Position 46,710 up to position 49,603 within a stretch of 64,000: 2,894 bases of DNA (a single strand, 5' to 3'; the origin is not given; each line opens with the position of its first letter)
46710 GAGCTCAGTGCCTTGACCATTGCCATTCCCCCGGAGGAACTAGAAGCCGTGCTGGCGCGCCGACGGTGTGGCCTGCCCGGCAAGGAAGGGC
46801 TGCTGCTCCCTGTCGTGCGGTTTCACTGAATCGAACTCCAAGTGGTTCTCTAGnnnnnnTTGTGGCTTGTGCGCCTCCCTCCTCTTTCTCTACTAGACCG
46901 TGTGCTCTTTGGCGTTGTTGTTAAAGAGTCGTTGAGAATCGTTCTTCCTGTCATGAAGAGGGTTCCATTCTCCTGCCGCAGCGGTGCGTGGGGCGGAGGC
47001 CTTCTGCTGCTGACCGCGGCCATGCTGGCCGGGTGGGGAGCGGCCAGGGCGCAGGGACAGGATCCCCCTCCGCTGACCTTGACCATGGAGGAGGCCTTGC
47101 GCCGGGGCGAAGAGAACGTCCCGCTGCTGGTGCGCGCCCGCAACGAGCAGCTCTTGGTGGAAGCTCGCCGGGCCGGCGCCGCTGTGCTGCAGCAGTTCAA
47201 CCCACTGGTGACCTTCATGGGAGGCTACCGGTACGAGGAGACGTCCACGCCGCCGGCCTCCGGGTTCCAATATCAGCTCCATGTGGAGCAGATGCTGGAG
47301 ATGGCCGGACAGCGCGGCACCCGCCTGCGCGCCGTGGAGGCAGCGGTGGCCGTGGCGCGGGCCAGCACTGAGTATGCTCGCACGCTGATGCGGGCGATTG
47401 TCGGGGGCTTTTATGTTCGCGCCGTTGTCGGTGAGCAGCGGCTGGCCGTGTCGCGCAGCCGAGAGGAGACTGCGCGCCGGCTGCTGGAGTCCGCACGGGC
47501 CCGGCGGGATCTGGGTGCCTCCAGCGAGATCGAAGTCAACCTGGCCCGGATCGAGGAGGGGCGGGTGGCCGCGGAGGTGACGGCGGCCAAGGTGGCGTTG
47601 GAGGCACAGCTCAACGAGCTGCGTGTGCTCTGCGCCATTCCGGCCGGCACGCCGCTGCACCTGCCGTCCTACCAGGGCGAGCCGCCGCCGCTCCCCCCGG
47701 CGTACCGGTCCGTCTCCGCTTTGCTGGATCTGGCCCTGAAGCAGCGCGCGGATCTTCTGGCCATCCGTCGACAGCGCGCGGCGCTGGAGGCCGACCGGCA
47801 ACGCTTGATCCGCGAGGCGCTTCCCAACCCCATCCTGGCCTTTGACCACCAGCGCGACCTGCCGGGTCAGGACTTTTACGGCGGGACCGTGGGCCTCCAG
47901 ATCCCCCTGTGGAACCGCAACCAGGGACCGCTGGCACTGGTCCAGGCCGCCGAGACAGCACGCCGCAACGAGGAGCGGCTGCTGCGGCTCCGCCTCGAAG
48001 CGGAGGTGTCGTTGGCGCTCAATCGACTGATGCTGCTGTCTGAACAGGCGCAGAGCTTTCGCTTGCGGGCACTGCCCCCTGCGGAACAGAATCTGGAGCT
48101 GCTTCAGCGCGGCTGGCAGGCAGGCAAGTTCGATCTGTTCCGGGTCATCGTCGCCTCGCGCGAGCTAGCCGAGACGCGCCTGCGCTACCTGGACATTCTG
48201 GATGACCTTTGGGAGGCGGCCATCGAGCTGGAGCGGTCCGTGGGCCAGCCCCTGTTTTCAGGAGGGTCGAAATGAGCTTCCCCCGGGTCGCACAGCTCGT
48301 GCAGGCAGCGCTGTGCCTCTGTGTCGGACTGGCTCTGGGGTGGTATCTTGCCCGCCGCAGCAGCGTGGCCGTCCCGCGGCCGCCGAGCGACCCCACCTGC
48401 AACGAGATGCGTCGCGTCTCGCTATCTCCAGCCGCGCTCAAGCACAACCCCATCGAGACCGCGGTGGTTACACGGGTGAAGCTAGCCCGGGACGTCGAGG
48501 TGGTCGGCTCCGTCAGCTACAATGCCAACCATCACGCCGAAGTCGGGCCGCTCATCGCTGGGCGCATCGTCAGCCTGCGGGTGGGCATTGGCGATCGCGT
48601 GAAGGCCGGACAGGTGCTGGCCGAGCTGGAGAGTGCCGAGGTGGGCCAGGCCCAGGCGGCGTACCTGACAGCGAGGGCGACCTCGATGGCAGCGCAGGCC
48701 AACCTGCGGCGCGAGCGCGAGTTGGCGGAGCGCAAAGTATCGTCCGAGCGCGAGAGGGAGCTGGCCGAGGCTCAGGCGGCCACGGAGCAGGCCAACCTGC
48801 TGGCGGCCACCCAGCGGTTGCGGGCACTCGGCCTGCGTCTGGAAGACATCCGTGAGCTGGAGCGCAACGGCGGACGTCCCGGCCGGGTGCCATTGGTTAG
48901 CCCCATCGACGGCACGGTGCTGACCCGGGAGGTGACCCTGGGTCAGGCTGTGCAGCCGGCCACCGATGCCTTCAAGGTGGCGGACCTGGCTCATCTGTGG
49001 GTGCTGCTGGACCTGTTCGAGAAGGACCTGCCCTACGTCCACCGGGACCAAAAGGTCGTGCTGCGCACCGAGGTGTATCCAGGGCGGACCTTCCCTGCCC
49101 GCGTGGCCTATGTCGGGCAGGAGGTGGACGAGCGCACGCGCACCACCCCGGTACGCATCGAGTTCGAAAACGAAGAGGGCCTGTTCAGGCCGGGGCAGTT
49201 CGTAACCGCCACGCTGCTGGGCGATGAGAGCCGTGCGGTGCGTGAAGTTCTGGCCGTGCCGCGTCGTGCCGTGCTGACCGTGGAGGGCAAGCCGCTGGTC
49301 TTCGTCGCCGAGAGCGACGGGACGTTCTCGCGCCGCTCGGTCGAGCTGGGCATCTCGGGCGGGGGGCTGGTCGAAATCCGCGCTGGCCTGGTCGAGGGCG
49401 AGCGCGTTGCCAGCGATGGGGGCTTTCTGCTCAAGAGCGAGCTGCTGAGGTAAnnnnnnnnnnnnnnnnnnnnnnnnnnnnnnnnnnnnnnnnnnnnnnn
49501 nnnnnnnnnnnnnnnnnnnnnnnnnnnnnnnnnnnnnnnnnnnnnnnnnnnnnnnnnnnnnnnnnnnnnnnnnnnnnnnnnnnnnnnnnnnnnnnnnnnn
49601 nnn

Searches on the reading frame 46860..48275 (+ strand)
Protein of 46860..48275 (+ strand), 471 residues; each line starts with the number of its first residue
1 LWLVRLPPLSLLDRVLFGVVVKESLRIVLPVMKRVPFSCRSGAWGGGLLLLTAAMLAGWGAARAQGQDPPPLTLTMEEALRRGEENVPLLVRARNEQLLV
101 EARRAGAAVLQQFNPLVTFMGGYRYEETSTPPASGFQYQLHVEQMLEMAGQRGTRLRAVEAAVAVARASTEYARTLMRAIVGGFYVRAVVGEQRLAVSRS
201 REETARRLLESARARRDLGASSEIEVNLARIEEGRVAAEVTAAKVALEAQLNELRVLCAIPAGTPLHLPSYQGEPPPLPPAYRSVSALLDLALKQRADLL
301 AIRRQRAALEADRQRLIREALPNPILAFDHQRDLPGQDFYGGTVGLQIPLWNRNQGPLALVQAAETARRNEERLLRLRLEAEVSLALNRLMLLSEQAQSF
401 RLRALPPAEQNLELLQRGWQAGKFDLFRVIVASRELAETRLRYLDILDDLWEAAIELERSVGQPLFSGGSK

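Call 39: search_protein_families(library=pfam, proteins=[window:46860-48275:+], max_evalue=0.0001)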
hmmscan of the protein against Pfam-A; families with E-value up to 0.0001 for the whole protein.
window:46860-48275:+ (471 aa): 1 family
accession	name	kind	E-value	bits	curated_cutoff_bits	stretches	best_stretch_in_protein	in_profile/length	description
PF02321.23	OEP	-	1e-27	97.6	22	2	287-462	3-187/187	Outer membrane efflux protein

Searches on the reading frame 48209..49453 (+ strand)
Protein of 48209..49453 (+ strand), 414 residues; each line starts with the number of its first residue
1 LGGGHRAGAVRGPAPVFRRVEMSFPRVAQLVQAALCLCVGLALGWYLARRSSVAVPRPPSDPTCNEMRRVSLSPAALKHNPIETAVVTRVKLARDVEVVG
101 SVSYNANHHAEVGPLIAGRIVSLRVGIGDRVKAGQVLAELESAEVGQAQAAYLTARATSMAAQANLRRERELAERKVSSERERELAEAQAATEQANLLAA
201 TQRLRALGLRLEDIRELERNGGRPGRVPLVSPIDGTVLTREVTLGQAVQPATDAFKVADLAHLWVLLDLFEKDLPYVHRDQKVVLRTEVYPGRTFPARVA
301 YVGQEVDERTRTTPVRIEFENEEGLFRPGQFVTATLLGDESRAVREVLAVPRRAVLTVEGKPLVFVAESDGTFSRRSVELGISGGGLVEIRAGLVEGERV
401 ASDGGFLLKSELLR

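Call 39: search_protein_families(library=pfam, proteins=[window:48209-49453:+], max_evalue=0.0001)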
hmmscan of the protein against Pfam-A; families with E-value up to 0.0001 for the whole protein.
window:48209-49453:+ (414 aa): 3 families
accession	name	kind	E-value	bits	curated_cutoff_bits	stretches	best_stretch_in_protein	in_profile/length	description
PF16576.10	HlyD_D23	-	4.2e-56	190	30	1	92-332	2-214/214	Barrel-sandwich domain of CusB or HlyD membrane-fusion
PF13437.12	HlyD_3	-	7.5e-21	75.3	22.2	1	229-329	2-106/106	HlyD family secretion protein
PF13533.13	Biotin_lipoyl_2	-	5.9e-06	26.4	29.8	1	114-141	5-32/32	Biotin-lipoyl like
